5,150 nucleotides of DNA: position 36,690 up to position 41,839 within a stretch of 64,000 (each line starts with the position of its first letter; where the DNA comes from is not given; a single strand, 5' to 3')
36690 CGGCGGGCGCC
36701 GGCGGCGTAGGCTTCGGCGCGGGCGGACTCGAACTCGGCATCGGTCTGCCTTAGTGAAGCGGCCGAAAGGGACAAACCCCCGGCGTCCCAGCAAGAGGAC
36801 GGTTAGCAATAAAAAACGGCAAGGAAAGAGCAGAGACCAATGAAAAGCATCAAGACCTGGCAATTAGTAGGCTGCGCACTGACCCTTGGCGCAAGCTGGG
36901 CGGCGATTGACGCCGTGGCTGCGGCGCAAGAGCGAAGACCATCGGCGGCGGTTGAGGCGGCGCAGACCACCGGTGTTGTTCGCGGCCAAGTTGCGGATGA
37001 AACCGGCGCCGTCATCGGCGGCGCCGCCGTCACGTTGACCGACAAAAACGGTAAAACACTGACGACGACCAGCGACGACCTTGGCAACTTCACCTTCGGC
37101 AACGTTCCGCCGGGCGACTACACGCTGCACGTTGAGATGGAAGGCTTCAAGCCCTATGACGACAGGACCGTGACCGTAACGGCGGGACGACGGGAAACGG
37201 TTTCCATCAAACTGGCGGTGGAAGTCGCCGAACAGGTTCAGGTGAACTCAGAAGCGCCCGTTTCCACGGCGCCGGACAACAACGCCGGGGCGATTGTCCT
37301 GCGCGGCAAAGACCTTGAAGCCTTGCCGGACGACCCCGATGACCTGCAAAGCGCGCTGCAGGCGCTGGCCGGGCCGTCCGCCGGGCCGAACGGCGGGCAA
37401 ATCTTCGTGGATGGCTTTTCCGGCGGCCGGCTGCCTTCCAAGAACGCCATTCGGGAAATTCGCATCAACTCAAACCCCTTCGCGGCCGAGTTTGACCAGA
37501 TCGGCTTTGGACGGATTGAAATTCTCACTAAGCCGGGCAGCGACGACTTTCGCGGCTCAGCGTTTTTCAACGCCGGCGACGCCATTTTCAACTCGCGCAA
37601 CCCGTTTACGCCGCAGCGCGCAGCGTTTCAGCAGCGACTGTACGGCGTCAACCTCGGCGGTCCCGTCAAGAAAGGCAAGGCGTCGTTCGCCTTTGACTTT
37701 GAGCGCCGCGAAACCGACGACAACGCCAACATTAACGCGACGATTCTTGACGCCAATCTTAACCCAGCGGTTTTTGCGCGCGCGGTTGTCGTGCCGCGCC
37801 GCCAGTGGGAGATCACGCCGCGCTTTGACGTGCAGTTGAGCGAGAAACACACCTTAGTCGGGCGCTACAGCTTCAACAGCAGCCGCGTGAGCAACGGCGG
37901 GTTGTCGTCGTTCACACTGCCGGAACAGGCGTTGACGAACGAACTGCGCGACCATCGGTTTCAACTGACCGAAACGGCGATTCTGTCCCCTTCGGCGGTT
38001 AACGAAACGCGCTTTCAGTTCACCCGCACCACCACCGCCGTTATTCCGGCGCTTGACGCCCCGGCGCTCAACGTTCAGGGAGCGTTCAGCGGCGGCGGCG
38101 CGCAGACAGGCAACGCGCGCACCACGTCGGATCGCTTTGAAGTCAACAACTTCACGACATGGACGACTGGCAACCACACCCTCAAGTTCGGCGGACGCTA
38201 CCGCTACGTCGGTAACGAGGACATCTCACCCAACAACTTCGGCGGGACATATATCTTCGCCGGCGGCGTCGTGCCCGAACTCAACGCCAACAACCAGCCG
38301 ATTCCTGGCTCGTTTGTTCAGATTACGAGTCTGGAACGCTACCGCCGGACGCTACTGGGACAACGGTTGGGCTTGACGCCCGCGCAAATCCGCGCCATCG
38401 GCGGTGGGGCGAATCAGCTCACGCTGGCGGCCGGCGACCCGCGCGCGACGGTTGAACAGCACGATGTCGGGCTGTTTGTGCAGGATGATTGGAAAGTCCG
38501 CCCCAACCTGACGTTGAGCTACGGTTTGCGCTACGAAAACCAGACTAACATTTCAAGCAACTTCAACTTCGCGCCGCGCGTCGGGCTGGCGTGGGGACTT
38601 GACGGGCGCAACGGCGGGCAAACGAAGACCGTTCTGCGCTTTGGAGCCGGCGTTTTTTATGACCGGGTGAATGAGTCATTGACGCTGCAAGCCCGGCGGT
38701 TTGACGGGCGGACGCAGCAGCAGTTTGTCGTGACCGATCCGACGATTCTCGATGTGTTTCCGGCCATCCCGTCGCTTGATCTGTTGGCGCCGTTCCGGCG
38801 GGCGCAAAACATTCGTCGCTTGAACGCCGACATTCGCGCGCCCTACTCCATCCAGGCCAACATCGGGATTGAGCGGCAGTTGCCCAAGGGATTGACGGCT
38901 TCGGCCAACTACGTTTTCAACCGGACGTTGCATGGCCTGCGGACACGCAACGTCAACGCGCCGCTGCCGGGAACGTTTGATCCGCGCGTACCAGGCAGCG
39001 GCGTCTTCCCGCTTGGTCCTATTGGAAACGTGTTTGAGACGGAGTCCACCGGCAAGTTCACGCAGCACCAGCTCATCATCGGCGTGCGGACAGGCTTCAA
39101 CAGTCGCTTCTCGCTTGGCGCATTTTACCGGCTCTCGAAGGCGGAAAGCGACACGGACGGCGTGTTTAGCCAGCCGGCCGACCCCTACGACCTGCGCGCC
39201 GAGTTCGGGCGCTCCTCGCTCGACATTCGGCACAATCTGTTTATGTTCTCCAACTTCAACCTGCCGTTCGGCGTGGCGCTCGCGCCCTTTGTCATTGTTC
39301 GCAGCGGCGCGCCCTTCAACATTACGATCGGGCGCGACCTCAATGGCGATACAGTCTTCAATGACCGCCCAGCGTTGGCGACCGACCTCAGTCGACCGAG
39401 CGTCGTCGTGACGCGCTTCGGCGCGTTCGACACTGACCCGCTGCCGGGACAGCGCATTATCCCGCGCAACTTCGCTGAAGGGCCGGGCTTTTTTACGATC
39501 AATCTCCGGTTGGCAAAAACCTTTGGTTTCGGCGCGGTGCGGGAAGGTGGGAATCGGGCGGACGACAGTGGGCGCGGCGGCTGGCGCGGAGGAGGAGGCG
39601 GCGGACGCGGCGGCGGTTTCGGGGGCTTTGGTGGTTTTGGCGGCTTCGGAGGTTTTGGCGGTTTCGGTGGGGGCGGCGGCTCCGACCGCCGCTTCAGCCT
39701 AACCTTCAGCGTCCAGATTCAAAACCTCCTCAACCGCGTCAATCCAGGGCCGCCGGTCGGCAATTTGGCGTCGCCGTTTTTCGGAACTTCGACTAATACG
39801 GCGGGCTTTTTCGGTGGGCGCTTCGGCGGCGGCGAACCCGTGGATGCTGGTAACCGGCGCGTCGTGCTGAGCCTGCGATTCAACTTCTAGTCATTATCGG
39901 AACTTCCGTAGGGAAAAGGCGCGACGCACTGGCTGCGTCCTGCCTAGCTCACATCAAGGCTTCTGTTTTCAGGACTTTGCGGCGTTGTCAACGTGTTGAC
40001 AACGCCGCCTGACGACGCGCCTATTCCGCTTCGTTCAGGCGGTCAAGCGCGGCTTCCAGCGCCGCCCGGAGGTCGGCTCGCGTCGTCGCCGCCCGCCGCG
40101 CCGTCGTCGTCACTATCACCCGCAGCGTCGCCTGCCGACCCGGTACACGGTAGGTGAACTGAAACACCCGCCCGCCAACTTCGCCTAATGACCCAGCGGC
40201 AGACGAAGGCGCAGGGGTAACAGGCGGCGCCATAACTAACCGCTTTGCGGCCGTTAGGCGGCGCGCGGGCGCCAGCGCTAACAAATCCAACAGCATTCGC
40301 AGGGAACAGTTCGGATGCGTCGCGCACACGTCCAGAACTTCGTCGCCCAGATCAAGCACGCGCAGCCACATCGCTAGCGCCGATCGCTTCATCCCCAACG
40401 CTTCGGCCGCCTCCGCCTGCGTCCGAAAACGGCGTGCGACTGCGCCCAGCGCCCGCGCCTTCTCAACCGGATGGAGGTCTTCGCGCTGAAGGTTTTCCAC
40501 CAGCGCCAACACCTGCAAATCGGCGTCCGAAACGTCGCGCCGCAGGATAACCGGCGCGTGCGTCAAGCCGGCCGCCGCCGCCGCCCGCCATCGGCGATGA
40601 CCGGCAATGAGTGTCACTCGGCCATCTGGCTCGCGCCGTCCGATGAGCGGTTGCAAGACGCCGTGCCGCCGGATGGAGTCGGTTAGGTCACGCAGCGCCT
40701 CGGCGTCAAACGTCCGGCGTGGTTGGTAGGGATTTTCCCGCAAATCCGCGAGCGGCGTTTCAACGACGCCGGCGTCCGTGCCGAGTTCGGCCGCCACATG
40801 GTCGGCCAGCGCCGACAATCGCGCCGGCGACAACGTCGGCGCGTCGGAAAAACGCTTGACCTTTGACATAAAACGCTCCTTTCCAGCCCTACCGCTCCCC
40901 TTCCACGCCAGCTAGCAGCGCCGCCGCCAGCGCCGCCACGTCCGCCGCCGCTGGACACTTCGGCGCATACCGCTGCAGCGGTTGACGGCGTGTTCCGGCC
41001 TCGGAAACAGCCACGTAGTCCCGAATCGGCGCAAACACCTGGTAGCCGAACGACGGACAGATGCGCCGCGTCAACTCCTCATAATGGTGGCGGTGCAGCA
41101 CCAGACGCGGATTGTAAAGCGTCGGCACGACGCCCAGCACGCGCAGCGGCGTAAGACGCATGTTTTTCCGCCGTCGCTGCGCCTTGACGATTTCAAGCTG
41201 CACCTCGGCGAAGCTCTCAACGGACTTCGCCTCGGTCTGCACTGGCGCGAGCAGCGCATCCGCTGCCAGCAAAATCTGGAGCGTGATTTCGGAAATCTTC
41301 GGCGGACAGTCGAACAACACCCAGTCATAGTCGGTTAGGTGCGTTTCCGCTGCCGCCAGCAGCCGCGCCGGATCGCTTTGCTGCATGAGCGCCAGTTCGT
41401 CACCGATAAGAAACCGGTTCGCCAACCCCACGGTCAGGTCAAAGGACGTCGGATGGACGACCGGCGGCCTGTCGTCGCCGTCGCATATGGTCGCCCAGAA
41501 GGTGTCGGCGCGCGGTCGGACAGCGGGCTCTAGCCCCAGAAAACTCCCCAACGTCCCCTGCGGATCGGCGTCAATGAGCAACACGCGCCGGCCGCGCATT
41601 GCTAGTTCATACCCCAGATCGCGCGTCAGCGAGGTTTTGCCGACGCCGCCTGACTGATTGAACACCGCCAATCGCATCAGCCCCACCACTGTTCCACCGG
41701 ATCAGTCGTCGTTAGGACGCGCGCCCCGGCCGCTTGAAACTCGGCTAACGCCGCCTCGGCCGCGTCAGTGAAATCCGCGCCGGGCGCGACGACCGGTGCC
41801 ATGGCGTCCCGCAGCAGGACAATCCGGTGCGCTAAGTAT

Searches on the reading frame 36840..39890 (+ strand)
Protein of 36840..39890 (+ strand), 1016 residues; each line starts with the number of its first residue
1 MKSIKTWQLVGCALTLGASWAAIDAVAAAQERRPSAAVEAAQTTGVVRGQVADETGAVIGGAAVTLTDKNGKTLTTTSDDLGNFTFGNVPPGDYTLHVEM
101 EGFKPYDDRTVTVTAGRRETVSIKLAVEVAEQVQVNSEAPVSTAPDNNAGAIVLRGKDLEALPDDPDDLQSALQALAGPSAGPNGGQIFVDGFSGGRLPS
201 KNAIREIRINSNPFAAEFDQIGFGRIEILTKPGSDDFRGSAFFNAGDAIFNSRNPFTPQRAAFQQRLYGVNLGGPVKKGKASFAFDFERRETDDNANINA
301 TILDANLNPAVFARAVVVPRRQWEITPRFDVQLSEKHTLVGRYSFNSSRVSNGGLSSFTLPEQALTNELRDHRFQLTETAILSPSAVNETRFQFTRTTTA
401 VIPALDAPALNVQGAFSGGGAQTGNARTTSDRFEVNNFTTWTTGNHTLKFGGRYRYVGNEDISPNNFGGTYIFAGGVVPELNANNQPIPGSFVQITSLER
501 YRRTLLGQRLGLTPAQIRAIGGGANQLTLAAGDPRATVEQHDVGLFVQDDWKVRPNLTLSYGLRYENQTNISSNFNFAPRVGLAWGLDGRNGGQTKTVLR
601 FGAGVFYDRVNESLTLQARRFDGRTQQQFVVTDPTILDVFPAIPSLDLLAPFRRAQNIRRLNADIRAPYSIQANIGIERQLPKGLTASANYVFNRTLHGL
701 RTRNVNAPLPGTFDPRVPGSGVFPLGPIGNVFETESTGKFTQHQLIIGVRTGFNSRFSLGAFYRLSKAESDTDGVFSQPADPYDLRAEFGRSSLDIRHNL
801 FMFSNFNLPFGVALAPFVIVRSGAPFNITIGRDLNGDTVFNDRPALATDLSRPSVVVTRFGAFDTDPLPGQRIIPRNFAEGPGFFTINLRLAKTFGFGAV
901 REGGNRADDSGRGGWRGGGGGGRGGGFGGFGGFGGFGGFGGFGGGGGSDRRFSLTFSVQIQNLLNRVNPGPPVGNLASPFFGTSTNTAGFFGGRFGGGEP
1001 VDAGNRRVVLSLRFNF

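Call 52: search_protein_families(library=pfam, proteins=[window:36840-39890:+], max_evalue=0.00001)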
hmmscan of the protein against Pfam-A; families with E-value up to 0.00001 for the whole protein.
window:36840-39890:+ (1016 aa): 8 families
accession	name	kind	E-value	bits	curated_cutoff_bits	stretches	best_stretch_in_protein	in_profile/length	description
PF25183.1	OMP_b-brl_4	-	1.4e-82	278.9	30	3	573-897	434-789/838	Outer membrane beta barrel domain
PF13620.12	CarboxypepD_reg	-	3.2e-22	79.1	32.3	1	47-125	2-81/82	Carboxypeptidase regulatory-like domain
PF13715.12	CarbopepD_reg_2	-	1.9e-09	37.8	32.2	1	47-129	1-80/88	CarboxypepD_reg-like domain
PF00593.30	TonB_dep_Rec_b-barrel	-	1.4e-07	32.2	27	1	397-586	24-226/436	TonB dependent receptor-like, beta-barrel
PF17802.7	SpaA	-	1.6e-07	31.8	23.1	1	52-116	9-77/91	Prealbumin-like fold domain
PF08308.17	PEGA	-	3.4e-06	27.3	20.8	0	85-125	28-67/71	PEGA domain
PF14686.12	fn3_3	-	4.6e-06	26.7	24.4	0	75-120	29-74/75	Polysaccharide lyase family 4, domain II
PF17210.9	SdrD_B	-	6.7e-06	26.7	29.7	0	52-100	17-66/112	SdrD B-like domain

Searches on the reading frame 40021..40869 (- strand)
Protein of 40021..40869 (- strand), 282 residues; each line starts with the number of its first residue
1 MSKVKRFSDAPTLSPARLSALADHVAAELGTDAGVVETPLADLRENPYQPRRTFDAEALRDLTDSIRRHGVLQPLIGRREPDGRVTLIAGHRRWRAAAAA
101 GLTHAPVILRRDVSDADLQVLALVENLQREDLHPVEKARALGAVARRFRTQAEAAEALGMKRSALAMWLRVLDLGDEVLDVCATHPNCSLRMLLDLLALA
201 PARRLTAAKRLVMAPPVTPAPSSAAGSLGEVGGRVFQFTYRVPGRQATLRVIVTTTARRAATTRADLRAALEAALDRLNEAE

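Call 19: search_protein_families(library=pfam, proteins=[window:40021-40869:-], max_evalue=0.001)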
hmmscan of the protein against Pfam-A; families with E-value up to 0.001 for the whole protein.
window:40021-40869:- (282 aa): 2 families
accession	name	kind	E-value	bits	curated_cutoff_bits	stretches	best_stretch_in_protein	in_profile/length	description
PF02195.25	ParB_N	-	2.4e-28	98.4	26.3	1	37-128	5-95/95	ParB N-terminal domain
PF17762.8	HTH_ParB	-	6.4e-08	33.1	22.6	1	130-183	1-55/102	ParB HTH domain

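Call 36: find_related_loci(query=window:40021-40869:-, collection=metagenome_contigs, flank=3000)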
Query window:40021-40869:- (282 aa) in metagenome_contigs; peptide patterns used: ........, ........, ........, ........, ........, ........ (x = any residue, [..] = any of these).
456 stretches matched a pattern; 186 encode a relative of the query (tblastn E <= 1e-3); the best 80 are kept; 80 distinct loci.
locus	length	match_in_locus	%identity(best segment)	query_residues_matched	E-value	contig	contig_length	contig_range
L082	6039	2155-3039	70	1-278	3e-98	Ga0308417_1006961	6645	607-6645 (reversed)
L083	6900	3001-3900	69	1-282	4e-98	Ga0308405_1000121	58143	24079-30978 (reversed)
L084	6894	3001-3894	68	1-282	1e-95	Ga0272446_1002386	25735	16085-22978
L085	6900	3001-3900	69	1-282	3e-99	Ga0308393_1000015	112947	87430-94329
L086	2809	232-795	41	18-208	2e-37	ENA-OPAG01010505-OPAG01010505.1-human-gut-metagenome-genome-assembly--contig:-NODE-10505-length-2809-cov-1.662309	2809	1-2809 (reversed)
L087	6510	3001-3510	45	18-185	4e-36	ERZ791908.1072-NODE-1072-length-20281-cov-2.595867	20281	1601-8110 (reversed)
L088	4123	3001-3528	44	37-212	5e-36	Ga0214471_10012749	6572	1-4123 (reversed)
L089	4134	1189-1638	51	35-183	7e-36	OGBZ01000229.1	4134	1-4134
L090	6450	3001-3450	51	35-183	7e-36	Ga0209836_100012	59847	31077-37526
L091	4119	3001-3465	47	31-184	6e-36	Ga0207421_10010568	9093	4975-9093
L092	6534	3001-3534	43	1-185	3e-35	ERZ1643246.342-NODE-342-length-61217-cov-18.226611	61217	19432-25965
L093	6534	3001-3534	43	1-185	4e-35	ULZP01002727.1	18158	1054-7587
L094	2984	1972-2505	43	1-185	3e-35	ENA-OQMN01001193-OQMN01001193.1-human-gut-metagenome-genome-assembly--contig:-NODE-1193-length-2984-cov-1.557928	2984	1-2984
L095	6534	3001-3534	43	1-185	4e-35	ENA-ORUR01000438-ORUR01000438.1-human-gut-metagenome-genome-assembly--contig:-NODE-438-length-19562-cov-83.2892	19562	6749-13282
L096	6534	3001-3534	43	1-185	6e-35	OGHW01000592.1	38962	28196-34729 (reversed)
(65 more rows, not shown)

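Call 39: find_homologous_proteins(query=window:40021-40869:-, max_evalue=1e-30)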
Query window:40021-40869:- (282 aa): 181 proteins with E <= 1e-30 among 8000 candidates; the best 120 are listed.
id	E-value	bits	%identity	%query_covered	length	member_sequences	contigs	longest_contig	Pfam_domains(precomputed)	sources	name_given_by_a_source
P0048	3.0e-172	589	100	100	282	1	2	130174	PF17762.9,PF02195.27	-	-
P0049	1.7e-135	469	81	100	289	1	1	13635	PF17762.9,PF02195.27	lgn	-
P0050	1.0e-133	463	82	99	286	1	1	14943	PF17762.9,PF02195.27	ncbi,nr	ncbi:MAG: hypothetical protein CFK52_13205 [Chloracidobacterium sp. CP2_5A]|nr:MAG: hypothetical pro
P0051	5.4e-112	392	69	100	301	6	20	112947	PF17762.9,PF02195.27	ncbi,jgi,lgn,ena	jgi:ParB family chromosome partitioning protein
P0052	9.8e-112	391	70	100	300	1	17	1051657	PF17762.9,PF02195.27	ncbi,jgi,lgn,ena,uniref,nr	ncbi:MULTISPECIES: ParB/RepB/Spo0J family partition protein [Chloracidobacterium]|jgi:ParB family ch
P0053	9.7e-111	388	69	100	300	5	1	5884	PF17762.9,PF02195.27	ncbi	-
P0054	2.3e-110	387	69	100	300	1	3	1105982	PF17762.9,PF02195.27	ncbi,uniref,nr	ncbi:ParB/RepB/Spo0J family partition protein [Chloracidobacterium aggregatum]|uniref:ParB/RepB/Spo0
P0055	3.5e-110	386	69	100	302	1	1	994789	PF17762.9,PF02195.27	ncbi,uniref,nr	ncbi:ParB/RepB/Spo0J family partition protein [Chloracidobacterium sp. MS 40/45]|uniref:ParB/RepB/Sp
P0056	4.4e-110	386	69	100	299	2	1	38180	PF17762.9,PF02195.27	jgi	jgi:ParB family chromosome partitioning protein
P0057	9.5e-110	384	68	100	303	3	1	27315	PF17762.9,PF02195.27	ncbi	-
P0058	3.2e-108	379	68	100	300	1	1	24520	PF17762.9,PF02195.27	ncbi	-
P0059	1.5e-106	374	66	99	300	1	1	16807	PF17762.9,PF02195.27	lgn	-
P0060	3.2e-104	366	64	88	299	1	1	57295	PF02195.27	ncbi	ncbi:MAG: ParB/RepB/Spo0J family partition protein [Acidobacteriota bacterium]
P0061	5.0e-88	313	78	70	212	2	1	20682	PF17762.9,PF02195.27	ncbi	ncbi:MAG: ParB/RepB/Spo0J family partition protein, partial [Chloracidobacterium sp.]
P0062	3.3e-83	298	54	99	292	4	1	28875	PF02195.27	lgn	-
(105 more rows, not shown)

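Call 64: find_encoding_contigs(protein=P0050, flank=1500, max_places=1)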
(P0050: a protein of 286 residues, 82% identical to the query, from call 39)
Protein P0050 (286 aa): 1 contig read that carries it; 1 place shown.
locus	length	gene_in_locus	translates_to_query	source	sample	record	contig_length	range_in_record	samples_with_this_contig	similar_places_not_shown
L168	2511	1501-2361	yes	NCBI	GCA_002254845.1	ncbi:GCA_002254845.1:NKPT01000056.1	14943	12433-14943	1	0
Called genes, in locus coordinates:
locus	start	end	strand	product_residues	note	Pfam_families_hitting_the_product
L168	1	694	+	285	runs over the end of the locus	-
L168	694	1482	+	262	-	PF01656:CbiA, PF02374:ArsA_ATPase (faint), PF06564:CBP_BcsQ, PF10609:ParA (faint), PF13614:AAA_31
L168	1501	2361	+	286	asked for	PF02195:ParB_N, PF17762:HTH_ParB (weak)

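Call 65: find_encoding_contigs(protein=P0049, flank=1500, max_places=1)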
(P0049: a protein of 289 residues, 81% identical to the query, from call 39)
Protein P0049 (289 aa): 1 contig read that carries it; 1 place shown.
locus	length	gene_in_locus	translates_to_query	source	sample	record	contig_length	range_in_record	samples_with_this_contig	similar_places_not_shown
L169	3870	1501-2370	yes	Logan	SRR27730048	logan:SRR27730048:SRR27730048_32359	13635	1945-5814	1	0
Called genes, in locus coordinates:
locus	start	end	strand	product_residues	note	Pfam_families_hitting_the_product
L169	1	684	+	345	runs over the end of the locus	PF00857:Isochorismatase (faint)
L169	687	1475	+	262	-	PF01656:CbiA, PF02374:ArsA_ATPase (faint), PF06564:CBP_BcsQ, PF10609:ParA (faint), PF13614:AAA_31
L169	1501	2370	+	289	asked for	PF02195:ParB_N, PF17762:HTH_ParB (weak)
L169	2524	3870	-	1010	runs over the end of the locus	-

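Call 76: find_encoding_contigs(protein=P0052, flank=3000, max_places=3)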
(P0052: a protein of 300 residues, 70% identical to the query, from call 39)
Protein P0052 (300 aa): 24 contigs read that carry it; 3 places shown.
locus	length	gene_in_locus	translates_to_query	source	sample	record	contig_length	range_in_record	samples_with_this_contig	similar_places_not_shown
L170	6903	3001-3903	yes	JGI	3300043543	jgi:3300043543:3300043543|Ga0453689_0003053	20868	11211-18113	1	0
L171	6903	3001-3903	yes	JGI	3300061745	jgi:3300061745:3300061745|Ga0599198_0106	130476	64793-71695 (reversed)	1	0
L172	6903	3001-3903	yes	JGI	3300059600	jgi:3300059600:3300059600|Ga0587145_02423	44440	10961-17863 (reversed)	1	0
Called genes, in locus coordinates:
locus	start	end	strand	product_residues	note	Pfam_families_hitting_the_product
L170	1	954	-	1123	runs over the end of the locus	PF07494:Reg_prop (faint), PF07495:Y_Y_Y, PF00512:HisKA, PF02518:HATPase_c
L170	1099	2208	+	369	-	-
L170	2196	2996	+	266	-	PF01656:CbiA, PF02374:ArsA_ATPase (weak), PF06564:CBP_BcsQ, PF09140:MipZ (faint), PF10609:ParA (faint), PF13614:AAA_31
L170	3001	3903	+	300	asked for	PF02195:ParB_N, PF17762:HTH_ParB (weak)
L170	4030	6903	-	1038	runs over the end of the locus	-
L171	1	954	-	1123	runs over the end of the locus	PF07494:Reg_prop (faint), PF07495:Y_Y_Y, PF00512:HisKA, PF02518:HATPase_c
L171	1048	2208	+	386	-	-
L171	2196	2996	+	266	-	PF01656:CbiA, PF02374:ArsA_ATPase (weak), PF06564:CBP_BcsQ, PF09140:MipZ (faint), PF10609:ParA (faint), PF13614:AAA_31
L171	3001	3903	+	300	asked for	PF02195:ParB_N, PF17762:HTH_ParB (weak)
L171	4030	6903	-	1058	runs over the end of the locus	-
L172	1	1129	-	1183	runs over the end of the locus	PF07494:Reg_prop (faint), PF07495:Y_Y_Y, PF00512:HisKA, PF02518:HATPase_c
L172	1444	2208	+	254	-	-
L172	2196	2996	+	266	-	PF01656:CbiA, PF02374:ArsA_ATPase (weak), PF06564:CBP_BcsQ, PF09140:MipZ (faint), PF10609:ParA (faint), PF13614:AAA_31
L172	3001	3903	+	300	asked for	PF02195:ParB_N, PF17762:HTH_ParB (weak)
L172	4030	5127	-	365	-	-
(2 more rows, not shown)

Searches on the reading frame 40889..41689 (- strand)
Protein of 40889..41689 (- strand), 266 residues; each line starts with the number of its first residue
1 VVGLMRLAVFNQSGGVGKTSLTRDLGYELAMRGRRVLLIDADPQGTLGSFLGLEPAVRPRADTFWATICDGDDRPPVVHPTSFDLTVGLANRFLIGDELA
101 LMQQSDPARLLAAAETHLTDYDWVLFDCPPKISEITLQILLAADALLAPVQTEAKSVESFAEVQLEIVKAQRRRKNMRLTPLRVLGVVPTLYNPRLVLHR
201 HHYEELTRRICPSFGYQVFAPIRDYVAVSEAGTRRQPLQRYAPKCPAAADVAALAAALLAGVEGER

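Call 19: search_protein_families(library=pfam, proteins=[window:40889-41689:-], max_evalue=0.001)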
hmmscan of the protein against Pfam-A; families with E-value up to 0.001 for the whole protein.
window:40889-41689:- (266 aa): 7 families
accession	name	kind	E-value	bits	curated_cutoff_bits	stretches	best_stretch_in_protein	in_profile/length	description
PF13614.12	AAA_31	-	2.2e-26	93.3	27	1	7-176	4-172/177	AAA domain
PF01656.29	CbiA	-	3.1e-21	76.1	25.4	1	7-237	1-124/125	CobQ/CobB/MinD/ParA nucleotide binding domain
PF06564.18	CBP_BcsQ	-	3.9e-15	56.5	21.3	1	12-156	9-151/234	Cellulose biosynthesis protein BcsQ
PF10609.15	ParA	-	3.1e-07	30.5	27.1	1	7-45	6-44/246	NUBPL iron-transfer P-loop NTPase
PF02374.21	ArsA_ATPase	-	3.4e-05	23.7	24.3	1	5-47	1-43/305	Anion-transporting ATPase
PF09140.17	MipZ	-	0.00012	22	20.7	0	103-168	80-147/262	ATPase MipZ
PF00142.24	Fer4_NifH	-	0.00051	20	25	0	7-45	3-40/271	4Fe-4S iron sulfur cluster binding proteins, NifH/frxC family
